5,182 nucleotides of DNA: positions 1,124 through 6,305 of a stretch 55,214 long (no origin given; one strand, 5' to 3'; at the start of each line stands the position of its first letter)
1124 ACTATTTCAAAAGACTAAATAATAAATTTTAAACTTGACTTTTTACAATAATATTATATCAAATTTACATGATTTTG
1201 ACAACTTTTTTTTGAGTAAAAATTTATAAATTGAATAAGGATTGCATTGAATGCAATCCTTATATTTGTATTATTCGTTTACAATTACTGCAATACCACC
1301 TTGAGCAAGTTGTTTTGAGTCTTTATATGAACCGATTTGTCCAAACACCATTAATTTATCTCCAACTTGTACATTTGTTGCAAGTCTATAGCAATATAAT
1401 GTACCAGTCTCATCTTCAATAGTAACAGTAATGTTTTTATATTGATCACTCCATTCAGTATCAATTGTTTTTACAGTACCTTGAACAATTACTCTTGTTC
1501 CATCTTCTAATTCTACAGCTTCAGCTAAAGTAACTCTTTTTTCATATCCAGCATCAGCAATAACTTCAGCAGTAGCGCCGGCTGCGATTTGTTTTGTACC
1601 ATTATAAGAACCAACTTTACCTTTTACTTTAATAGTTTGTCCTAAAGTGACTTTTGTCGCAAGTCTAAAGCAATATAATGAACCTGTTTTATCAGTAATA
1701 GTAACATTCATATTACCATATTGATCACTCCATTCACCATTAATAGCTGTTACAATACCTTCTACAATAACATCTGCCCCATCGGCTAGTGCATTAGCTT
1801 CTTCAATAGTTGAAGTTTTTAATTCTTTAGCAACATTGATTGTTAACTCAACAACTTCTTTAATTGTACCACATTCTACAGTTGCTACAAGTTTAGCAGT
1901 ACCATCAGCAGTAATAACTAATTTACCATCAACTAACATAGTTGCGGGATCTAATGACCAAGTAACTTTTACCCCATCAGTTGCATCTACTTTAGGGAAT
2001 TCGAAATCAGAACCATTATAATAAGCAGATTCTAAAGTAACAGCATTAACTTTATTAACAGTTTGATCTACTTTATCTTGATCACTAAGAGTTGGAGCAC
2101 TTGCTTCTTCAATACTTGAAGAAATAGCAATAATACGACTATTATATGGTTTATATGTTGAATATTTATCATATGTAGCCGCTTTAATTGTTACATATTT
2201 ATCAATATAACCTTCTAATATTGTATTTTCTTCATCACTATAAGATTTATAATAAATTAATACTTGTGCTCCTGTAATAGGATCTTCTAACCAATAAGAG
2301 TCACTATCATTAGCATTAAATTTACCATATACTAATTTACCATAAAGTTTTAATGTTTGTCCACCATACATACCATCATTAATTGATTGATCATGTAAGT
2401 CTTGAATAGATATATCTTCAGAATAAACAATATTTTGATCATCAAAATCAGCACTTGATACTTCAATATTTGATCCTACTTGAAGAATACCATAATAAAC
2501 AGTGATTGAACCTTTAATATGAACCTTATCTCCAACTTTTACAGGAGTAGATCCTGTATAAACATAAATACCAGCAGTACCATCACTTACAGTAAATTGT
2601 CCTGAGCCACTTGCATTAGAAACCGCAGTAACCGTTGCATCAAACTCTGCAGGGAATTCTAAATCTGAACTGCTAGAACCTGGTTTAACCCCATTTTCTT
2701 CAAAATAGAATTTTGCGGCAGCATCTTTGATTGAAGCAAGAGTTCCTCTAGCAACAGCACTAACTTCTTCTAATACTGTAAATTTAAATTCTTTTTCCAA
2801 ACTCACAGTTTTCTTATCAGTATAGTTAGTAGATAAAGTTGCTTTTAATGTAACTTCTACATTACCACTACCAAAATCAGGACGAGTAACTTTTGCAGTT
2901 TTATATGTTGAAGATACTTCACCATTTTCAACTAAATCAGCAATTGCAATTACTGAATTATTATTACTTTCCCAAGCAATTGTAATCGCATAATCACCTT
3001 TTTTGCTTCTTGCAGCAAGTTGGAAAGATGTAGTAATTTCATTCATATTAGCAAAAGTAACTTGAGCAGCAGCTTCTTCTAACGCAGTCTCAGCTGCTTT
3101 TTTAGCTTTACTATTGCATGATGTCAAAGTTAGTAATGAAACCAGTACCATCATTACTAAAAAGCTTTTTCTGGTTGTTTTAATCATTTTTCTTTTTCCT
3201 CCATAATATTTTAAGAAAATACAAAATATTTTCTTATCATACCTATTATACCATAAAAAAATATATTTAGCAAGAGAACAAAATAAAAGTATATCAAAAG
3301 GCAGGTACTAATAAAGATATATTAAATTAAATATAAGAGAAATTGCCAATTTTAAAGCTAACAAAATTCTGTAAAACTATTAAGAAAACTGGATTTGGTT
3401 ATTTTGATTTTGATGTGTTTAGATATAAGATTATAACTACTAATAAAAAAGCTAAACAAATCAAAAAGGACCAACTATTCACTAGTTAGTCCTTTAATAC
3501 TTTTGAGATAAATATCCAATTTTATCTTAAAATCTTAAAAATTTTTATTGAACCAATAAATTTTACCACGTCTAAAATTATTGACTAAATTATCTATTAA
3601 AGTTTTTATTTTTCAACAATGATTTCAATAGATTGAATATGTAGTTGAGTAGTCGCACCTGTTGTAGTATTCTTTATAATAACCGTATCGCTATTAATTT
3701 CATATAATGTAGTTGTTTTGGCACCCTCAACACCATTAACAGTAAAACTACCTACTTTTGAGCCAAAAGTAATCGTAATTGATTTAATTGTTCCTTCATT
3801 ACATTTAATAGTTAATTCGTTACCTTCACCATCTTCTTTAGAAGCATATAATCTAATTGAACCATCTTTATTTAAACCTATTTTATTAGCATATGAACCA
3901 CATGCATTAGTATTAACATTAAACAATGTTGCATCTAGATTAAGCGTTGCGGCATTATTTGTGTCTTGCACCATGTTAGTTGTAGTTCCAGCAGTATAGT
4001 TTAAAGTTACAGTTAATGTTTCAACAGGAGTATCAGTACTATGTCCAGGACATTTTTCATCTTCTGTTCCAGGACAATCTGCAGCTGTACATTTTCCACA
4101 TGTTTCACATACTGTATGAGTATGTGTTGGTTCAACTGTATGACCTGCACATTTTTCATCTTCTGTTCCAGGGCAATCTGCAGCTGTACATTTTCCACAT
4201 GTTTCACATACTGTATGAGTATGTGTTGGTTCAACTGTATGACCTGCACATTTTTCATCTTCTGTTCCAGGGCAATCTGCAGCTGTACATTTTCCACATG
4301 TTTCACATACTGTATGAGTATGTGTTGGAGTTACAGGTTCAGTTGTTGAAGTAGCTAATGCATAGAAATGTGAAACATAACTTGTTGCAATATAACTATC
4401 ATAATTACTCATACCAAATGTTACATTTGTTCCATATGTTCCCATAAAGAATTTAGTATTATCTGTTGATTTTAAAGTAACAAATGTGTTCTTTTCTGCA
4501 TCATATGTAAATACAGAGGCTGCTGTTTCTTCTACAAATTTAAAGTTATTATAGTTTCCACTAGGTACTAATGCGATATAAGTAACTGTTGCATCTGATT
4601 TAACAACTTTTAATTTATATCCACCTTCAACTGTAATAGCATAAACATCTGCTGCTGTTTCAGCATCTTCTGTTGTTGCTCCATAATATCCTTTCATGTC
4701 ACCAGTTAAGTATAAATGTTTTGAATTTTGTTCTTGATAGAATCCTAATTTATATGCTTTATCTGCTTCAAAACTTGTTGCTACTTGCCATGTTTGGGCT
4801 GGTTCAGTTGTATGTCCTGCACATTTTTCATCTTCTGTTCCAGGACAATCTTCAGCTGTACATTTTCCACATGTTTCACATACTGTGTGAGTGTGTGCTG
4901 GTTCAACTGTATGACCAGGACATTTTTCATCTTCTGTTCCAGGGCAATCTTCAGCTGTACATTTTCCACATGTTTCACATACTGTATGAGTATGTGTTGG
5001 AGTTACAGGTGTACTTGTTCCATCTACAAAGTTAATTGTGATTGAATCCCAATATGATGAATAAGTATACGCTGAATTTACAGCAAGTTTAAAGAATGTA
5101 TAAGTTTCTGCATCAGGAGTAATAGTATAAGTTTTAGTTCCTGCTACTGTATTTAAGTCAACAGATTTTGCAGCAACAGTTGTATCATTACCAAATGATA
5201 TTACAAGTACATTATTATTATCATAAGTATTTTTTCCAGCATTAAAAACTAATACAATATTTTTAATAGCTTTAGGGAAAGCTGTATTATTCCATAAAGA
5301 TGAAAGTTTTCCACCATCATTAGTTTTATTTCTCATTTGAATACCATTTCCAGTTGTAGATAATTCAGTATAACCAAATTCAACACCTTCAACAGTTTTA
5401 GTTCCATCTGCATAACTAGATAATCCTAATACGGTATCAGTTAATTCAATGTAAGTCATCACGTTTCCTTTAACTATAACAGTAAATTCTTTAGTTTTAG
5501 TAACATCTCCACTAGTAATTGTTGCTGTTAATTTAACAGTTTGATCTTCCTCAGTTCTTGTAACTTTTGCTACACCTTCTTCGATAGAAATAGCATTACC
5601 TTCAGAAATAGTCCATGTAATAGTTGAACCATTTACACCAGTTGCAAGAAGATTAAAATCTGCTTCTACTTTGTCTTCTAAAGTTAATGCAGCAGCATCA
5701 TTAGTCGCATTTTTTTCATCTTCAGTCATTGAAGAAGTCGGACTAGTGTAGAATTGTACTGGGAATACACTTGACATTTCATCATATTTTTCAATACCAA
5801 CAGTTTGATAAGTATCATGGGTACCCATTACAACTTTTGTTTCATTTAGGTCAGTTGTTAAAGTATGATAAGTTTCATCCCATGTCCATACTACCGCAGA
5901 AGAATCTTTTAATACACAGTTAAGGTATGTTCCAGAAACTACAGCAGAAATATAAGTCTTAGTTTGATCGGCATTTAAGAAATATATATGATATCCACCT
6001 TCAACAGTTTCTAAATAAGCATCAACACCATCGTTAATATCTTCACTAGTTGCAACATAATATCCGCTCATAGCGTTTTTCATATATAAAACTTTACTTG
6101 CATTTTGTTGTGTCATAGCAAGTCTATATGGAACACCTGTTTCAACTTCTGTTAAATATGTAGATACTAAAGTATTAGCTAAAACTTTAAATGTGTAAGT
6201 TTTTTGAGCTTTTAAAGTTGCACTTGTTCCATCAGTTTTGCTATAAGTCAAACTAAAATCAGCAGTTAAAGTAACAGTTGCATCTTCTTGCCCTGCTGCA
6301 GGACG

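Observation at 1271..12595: SNase lipoprotein, CUT1-type ABC importer and two giant OB-fold/Cys-repeat lipoproteins: candidate surface nucleic-acid capture, degradation and import module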

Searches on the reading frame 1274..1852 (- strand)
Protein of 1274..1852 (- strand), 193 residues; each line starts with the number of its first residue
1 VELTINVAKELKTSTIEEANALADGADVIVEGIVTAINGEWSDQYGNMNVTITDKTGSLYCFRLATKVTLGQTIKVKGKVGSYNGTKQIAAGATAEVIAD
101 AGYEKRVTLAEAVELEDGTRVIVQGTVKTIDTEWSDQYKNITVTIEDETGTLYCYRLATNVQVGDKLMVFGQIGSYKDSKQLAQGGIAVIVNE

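Call 55: search_protein_families(library=pfam, max_evalue=1, proteins=[window:1274-1852:-])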
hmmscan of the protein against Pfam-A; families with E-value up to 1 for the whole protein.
window:1274-1852:- (193 aa): 15 families
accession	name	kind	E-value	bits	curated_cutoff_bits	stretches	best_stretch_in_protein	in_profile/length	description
PF01336.31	tRNA_anti-codon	-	4.8e-11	42.9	27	2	28-91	1-69/75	OB-fold nucleic acid binding domain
PF20606.3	DUF6799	-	1.6e-05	25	26.8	1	108-131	22-45/63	Domain of unknown function (DUF6799)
PF04076.19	BOF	-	0.00015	22.2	25.8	1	12-81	21-88/103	Bacterial OB fold (BOF) protein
PF13742.12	tRNA_anti_2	-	0.00026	21.6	27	0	95-128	50-79/95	OB-fold nucleic acid binding domain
PF00436.31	SSB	-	0.01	16.3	26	0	114-139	65-90/104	Single-strand binding protein family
PF10618.14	Tail_tube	-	0.028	14.8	23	0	128-156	61-89/117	Phage tail tube protein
PF16127.10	DUF4839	-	0.085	13.4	25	0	45-88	72-111/123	Domain of unknown function (DUF4839)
PF19135.5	DUF5818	-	0.11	12.5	27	0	108-131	24-47/57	Protein of unknown function (DUF5818)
PF15072.12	HROB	-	0.14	12.5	30.8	0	134-154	14-34/85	Homologous recombination OB-fold protein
PF24442.1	DUF7561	-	0.15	12.5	27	0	118-156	10-48/65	Family of unknown function (DUF7561)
PF17141.9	DUF5114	-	0.16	13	27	1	72-113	23-65/88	Domain of unknown function (DUF5114)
PF22058.2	X25_BaPul_like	-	0.27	11.8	27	0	36-57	51-72/87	Pullulanase X25 domain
PF13567.11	DUF4131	-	0.29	11.3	31.6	0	116-173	81-130/165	Domain of unknown function (DUF4131)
PF17244.8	CDC24_OB3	-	0.3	11.3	25.4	0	119-154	7-44/216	Cell division control protein 24, OB domain 3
PF17137.9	DUF5110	-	0.5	10.9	27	0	124-151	27-54/71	Domain of unknown function (DUF5110)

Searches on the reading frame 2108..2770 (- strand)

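Call 55: search_protein_families(library=pfam, max_evalue=1, proteins=[window:2108-2770:-])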
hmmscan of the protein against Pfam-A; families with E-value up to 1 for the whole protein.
window:2108-2770:- (221 aa): 1 family
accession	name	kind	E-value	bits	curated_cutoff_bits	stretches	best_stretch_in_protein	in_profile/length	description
PF01336.31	tRNA_anti-codon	-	0.24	11.8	27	0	46-97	6-66/75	OB-fold nucleic acid binding domain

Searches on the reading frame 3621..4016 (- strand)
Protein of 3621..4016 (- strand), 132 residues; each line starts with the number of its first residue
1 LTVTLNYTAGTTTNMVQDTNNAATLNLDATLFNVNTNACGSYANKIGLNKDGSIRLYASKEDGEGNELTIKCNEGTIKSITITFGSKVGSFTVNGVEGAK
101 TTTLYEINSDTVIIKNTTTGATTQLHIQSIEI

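Call 53: search_solved_structures(query=A6, max_evalue=10)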
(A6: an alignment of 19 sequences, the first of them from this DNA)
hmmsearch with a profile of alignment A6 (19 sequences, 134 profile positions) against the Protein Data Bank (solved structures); distinct sequences matched with E-value up to 10: 4.
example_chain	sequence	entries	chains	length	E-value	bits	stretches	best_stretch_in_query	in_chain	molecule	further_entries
1clo_H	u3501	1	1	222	0.28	14.4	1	32-72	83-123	A5B7 MONOCLONAL ANTIBODY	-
1f3d_H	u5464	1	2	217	0.41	13.9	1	4-72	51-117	CATALYTIC ANTIBODY 4B2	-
8foi_H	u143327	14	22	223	0.45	13.8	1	7-72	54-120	Heavy Chain of 8E3 Fab | 8E3 Fab heavy chain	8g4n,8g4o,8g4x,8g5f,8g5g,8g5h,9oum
8yy6_D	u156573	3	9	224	0.68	13.2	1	12-72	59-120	Fab5 H chain | Fab 5 H chain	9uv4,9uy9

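Call 55: search_protein_families(library=pfam, max_evalue=1, proteins=[window:3621-4016:-])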
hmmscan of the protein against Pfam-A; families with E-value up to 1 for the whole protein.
seq(132 aa): 1 family
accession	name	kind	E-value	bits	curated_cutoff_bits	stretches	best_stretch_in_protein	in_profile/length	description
PF13385.13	Laminin_G_3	-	0.024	15.2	27.6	1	43-109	45-116/151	Concanavalin A-like lectin/glucanases superfamily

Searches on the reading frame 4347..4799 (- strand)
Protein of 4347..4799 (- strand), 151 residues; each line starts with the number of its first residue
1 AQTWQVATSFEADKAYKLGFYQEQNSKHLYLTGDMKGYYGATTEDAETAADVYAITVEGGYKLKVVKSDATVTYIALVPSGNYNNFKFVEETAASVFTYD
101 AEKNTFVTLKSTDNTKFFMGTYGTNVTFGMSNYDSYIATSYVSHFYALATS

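Call 108: search_protein_representatives(protein=window:4347-4799:-)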
Query: 151 residues. Proteins with E-value up to 0.001 (for the whole library): 975; up to 1e-10: 459; up to 1e-30: 57. The best 150 are listed.
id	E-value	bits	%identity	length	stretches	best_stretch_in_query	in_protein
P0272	2.0e-164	556.0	47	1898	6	6-148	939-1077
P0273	3.2e-97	338.4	42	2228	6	11-141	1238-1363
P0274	3.3e-75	267.1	39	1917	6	5-136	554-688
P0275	1.5e-59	216.4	72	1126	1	3-151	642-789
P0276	2.4e-57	209.2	50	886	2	6-146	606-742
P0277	3.3e-57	208.8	41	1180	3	5-147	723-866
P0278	5.3e-57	208.1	42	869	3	6-146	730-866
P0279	6.5e-57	207.8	37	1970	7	6-151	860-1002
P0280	3.0e-54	199.2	39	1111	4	11-146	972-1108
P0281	3.3e-51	189.3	41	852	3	9-149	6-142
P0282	2.6e-50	186.4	38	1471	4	6-148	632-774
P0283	1.2e-49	184.2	45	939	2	7-147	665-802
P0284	1.6e-47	177.4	39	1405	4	14-146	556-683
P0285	4.9e-47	175.8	41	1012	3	11-137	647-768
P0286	9.1e-47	175.0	44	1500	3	5-147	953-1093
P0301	1.5e-36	141.9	39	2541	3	4-137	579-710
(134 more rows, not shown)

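Call 109: search_protein_families(library=pfam, max_evalue=0.0001, proteins=[P0272, P0273, P0279, P0301, P0281])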
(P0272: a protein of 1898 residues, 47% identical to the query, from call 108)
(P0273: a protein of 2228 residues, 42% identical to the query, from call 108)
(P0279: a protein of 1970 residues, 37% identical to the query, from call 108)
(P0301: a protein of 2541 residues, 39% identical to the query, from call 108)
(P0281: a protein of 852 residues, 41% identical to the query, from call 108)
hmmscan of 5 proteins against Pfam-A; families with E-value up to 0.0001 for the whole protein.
P0272 (1898 aa): 3 families
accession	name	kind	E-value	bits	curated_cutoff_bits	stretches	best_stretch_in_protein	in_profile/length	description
PF09673.15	TrbC_Ftype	-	5.2e-09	36.6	24.2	0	955-1049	19-96/111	Type-F conjugative transfer system pilin assembly protein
PF01336.31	tRNA_anti-codon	-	2.8e-08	34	27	0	292-361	2-69/75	OB-fold nucleic acid binding domain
PF09917.15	DUF2147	-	7.7e-05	23.7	27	0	1124-1155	70-100/112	Uncharacterized protein conserved in bacteria (DUF2147)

P0273 (2228 aa): 2 families
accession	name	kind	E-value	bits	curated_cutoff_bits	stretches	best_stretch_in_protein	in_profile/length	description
PF04231.19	Endonuclease_1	-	9.7e-20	71.7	25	1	2018-2207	6-235/235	Endonuclease I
PF01336.31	tRNA_anti-codon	-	1.1e-06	28.9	27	0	163-232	1-68/75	OB-fold nucleic acid binding domain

P0279 (1970 aa): 1 family
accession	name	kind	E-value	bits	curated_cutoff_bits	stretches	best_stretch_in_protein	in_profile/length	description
PF06750.18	A24_N_bact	-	7.3e-11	42.4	23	0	813-849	27-63/84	Bacterial Peptidase A24 N-terminal domain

P0301 (2541 aa): 1 family
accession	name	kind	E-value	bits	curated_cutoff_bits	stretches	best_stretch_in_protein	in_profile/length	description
PF04231.19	Endonuclease_1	-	6.6e-18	65.7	25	1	2363-2519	56-235/235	Endonuclease I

P0281 (852 aa): 0 families

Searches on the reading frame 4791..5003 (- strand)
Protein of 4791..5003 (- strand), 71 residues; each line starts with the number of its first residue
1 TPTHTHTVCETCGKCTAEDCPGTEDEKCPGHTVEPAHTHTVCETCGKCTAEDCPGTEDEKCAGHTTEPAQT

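Call 55: search_protein_families(library=pfam, max_evalue=1, proteins=[window:4791-5003:-])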
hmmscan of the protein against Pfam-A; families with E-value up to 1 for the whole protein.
seq(71 aa): 2 families
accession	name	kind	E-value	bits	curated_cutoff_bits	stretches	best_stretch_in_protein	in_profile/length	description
PF18508.7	zf_C2H2_13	-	0.023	14.7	26.5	0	38-47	16-25/42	Zinc finger domain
PF01907.25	Ribosomal_L37e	-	0.46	11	27.6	0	3-15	12-24/53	Ribosomal protein L37e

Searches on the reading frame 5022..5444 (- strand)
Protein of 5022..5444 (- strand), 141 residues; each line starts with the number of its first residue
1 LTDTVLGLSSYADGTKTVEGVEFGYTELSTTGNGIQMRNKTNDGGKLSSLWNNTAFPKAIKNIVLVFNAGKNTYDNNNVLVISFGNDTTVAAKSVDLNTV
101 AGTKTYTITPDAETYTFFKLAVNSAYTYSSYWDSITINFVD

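Call 52: search_solved_structures(query=A5, max_evalue=10)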
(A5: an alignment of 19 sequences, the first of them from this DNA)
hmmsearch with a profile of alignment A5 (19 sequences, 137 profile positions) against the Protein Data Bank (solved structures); distinct sequences matched with E-value up to 10: 5.
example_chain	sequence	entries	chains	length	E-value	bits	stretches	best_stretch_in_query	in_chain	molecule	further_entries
9cca_G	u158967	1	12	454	0.0057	20.1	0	31-74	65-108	Circumsporozoite protein,Pyridoxal 5'-phosphate synthase subunit PDX2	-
9cca_A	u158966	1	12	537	0.0079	19.6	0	31-74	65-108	Circumsporozoite protein,Pyridoxal 5'-phosphate synthase subunit Pdx1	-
9hzj_B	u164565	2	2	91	0.32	14.4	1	31-76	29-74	Circumsporozoite protein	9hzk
8oil_A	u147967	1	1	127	0.55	13.7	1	31-76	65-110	Circumsporozoite protein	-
9ncy_A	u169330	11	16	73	1.4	12.3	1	31-66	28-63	Circumsporozoite protein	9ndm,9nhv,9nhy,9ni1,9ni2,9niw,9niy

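Call 55: search_protein_families(library=pfam, max_evalue=1, proteins=[window:5022-5444:-])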
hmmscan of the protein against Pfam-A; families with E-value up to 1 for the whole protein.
seq(141 aa): 0 families

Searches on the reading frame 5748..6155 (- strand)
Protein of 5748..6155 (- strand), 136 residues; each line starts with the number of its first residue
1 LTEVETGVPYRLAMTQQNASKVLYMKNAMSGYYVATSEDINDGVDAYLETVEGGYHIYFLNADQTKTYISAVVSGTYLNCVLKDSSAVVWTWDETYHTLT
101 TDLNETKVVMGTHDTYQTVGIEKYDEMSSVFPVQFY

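Call 51: search_solved_structures(query=A4, max_evalue=10)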
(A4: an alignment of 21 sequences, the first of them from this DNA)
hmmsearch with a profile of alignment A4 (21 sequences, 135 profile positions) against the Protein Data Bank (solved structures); distinct sequences matched with E-value up to 10: 5.
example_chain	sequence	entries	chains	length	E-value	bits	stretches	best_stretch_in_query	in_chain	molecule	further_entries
8v8b_A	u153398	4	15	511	0.0053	20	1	76-116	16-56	Portal protein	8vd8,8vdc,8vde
7b2a_A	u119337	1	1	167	0.25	14.6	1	79-127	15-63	CirpA5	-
7l0l_B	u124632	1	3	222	0.63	13.3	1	33-99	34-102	Hemagglutinin HA2 chain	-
3lvy_A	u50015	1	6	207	0.88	12.8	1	20-55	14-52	Carboxymuconolactone decarboxylase family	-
4w8n_B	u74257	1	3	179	1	12.6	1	33-99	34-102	Hemagglutinin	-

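Call 55: search_protein_families(library=pfam, max_evalue=1, proteins=[window:5748-6155:-])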
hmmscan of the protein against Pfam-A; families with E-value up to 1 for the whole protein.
seq(136 aa): 1 family
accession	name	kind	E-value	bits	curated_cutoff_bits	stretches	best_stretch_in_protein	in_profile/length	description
PF18665.6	TetR_C_37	-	0.059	14.5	27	1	23-90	34-101/117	Tetracyclin repressor-like, C-terminal domain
